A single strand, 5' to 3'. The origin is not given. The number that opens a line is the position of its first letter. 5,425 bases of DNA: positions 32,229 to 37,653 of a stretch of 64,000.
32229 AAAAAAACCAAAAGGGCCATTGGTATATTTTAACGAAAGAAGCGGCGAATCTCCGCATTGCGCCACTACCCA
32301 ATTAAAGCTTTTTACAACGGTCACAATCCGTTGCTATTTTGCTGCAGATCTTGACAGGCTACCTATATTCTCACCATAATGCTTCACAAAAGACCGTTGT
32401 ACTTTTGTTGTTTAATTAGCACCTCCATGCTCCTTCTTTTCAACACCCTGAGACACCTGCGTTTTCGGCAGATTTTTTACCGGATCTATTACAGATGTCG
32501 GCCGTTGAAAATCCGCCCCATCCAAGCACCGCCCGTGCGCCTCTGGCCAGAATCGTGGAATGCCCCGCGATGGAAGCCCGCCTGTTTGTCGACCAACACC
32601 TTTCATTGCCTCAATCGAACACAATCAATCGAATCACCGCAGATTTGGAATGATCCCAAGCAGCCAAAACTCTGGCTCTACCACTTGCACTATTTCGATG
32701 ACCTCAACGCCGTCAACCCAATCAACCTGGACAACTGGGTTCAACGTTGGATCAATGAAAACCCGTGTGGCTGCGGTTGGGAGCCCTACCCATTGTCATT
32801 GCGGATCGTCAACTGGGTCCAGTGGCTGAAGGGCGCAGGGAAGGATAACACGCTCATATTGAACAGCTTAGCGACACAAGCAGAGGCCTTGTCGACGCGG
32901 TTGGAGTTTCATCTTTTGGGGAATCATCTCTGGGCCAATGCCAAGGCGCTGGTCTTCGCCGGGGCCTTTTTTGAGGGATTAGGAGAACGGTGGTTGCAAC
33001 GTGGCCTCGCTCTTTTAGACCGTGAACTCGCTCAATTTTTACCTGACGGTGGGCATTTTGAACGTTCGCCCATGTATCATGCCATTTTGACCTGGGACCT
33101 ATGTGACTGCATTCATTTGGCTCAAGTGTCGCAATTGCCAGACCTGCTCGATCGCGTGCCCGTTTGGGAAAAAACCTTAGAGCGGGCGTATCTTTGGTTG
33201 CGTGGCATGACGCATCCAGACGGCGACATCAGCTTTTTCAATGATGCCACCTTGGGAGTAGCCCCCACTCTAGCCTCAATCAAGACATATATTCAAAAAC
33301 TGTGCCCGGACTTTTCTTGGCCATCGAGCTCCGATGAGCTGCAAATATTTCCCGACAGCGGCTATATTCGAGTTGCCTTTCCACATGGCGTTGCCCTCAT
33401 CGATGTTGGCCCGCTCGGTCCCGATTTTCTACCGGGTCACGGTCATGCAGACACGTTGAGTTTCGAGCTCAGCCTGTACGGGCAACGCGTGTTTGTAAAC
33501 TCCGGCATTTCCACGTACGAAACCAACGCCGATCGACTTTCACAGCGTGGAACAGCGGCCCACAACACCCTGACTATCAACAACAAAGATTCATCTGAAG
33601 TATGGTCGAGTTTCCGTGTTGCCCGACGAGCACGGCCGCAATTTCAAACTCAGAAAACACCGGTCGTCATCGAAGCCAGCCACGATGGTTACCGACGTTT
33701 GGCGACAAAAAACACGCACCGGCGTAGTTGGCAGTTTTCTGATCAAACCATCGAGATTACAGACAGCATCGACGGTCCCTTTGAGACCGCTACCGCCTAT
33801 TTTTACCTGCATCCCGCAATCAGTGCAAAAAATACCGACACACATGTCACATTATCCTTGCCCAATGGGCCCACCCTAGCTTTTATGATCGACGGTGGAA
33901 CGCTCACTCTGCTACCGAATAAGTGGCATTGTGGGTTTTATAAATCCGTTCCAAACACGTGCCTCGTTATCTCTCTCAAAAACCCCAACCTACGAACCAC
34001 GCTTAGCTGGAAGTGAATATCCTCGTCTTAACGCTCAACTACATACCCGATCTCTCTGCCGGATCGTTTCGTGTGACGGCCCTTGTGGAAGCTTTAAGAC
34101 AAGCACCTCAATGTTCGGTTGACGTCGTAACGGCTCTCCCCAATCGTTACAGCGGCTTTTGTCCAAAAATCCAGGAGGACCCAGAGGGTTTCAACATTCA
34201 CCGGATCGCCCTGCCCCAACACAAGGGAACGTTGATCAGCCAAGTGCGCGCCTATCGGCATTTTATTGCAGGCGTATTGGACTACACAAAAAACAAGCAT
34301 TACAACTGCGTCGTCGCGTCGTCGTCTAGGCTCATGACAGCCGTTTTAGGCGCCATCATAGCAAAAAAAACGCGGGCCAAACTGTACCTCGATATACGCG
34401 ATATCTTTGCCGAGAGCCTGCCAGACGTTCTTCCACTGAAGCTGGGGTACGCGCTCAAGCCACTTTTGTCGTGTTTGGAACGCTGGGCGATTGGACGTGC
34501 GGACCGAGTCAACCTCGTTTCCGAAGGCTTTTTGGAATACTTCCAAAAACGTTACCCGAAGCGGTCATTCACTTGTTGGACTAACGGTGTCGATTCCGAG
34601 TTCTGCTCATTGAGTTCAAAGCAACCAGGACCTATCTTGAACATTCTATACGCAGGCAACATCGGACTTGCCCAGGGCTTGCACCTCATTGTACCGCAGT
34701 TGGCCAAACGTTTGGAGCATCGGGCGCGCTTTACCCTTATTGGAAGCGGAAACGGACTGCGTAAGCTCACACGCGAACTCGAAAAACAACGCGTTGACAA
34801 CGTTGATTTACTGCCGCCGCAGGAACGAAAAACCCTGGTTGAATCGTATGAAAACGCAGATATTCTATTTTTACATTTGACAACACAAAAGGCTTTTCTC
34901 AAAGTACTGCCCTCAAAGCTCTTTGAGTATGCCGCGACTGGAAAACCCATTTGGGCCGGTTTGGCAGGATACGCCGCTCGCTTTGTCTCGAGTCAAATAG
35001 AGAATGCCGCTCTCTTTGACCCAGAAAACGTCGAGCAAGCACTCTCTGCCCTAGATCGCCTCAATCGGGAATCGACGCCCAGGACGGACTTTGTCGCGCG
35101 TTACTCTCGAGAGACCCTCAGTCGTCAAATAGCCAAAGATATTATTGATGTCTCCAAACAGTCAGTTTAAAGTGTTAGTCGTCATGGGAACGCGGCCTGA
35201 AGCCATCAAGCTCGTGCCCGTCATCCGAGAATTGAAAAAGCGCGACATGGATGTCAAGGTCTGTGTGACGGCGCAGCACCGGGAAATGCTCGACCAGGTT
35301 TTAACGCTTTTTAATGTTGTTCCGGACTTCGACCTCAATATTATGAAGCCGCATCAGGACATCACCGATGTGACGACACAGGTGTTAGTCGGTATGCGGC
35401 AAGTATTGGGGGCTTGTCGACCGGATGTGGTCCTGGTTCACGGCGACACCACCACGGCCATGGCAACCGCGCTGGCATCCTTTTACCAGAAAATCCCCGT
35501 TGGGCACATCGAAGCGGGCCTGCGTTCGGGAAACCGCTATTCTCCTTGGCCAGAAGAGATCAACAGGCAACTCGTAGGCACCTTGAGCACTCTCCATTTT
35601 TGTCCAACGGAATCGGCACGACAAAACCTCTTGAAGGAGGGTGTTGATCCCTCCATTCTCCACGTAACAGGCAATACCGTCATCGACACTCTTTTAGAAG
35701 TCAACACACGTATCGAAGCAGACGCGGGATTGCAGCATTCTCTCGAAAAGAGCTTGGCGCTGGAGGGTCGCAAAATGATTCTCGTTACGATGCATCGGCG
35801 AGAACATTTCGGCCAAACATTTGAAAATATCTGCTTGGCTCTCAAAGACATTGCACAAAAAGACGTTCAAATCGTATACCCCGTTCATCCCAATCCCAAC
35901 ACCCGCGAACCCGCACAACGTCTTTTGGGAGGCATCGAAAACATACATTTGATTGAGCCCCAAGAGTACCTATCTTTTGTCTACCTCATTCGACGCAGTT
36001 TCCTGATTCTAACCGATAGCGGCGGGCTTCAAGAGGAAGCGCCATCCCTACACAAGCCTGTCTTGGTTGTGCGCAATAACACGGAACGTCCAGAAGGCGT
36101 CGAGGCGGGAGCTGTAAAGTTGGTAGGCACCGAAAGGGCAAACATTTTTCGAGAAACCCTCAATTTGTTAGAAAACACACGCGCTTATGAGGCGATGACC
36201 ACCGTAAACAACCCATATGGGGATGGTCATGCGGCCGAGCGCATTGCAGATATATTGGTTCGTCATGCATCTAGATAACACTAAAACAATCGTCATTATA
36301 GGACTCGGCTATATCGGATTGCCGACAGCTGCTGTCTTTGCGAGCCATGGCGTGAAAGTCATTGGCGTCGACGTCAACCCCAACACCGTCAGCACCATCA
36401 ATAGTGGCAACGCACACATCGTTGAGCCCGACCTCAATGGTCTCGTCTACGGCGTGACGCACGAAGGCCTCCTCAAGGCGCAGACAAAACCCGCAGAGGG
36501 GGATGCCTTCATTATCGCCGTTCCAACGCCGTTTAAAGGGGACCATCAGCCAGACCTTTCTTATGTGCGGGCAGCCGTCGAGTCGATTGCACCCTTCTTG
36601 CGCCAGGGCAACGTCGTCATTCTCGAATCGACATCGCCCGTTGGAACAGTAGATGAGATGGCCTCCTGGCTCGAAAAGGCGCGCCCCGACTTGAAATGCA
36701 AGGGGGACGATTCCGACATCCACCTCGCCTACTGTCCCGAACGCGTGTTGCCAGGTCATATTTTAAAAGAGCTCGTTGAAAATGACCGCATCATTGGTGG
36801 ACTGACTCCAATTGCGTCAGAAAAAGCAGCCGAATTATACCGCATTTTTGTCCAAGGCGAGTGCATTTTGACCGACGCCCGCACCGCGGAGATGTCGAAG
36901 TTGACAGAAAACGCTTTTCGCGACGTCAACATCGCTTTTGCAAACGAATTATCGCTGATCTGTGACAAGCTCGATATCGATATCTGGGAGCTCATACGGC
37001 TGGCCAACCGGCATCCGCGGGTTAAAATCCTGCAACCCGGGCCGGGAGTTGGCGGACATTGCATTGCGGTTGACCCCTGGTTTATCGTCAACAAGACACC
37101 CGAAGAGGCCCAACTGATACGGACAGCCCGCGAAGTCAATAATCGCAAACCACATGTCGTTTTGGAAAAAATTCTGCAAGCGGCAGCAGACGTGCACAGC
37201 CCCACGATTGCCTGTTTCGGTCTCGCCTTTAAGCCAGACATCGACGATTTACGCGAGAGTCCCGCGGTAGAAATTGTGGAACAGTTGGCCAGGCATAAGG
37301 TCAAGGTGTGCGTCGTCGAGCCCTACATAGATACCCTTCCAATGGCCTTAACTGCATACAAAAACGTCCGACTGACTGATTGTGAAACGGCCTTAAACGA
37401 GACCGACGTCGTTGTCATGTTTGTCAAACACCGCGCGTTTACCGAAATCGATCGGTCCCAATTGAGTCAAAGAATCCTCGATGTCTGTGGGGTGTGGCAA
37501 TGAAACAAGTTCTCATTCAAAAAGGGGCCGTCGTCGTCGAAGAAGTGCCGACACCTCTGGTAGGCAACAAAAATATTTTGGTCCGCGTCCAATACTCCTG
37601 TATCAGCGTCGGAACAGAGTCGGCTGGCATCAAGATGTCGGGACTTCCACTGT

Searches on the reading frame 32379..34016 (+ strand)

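Call 11: search_protein_families(library=ncbifam, proteins=[window:32379-34016:+], max_evalue=0.00001)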
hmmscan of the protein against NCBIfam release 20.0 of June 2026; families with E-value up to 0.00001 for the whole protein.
window:32379-34016:+ (545 aa): 2 families
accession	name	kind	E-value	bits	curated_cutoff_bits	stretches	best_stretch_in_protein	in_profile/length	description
NF045572.1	Hepsulflyase_bctds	equivalog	3e-15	55.9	600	1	158-271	237-350/706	heparin-sulfate lyase HepC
NF045573.1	Hepsulflyase_CFB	equivalog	1.8e-13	49.7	700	1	160-292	212-343/651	heparin-sulfate lyase HepC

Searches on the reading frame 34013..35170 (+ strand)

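Call 11: search_protein_families(library=ncbifam, proteins=[window:34013-35170:+], max_evalue=0.00001)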
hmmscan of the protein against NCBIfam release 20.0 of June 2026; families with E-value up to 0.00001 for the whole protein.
window:34013-35170:+ (385 aa): 2 families
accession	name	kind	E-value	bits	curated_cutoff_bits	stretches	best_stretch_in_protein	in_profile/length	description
NF007640.0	PRK10307.1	subfamily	1.7e-22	79.9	276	1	1-371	1-393/411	WcaI family glycosyltransferase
TIGR04007.1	wcaI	equivalog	6.9e-10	38.1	800.45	1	211-369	234-392/407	colanic acid biosynthesis glycosyltransferase WcaI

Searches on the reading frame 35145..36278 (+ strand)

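Call 11: search_protein_families(library=ncbifam, proteins=[window:35145-36278:+], max_evalue=0.00001)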
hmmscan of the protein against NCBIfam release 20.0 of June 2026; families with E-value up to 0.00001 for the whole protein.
window:35145-36278:+ (377 aa): 2 families
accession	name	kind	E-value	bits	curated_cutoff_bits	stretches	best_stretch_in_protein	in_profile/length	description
TIGR00236.1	wecB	equivalog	1.1e-152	508.4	210.15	1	9-374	2-365/366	non-hydrolyzing UDP-N-acetylglucosamine 2-epimerase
TIGR03568.1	NeuC_NnaA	equivalog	1.5e-29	103.1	235.9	1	9-371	2-365/365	UDP-N-acetylglucosamine 2-epimerase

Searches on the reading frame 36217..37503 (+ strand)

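Call 11: search_protein_families(library=ncbifam, proteins=[window:36217-37503:+], max_evalue=0.00001)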
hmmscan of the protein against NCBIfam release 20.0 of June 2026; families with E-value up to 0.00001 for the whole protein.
window:36217-37503:+ (428 aa): 7 families
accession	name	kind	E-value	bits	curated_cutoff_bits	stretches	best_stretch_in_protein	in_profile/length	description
NF008286.0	PRK11064.1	equivalog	1.3e-191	636.8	459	1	23-428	4-420/420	UDP-N-acetyl-D-mannosamine dehydrogenase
TIGR03026.1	NDP-sugDHase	subfamily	4.4e-124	414.4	189.8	1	24-417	2-400/413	nucleotide sugar dehydrogenase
NF040825.1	UDPMaNacDH_Arch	equivalog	1.3e-107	360.2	750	1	24-418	2-387/418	UDP-N-acetyl-D-mannosamine dehydrogenase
NF041297.1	UDPGDh_AglM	equivalog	3.7e-54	184.3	670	1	25-413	3-400/429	UDP-glucose 6-dehydrogenase AglM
NF047673.2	TeichurnBiosyTuaD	equivalog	5.5e-50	170.8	700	1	23-418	2-400/439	UDP-glucose 6-dehydrogenase TuaD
NF011729.0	PRK15182.1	equivalog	4.7e-45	154.1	592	1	20-411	5-394/425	Vi polysaccharide biosynthesis UDP-N-acetylglucosamine C-6 dehydrogenase TviB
NF011631.0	PRK15057.1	equivalog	2.3e-15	56.6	757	1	25-399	3-363/388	UDP-glucose 6-dehydrogenase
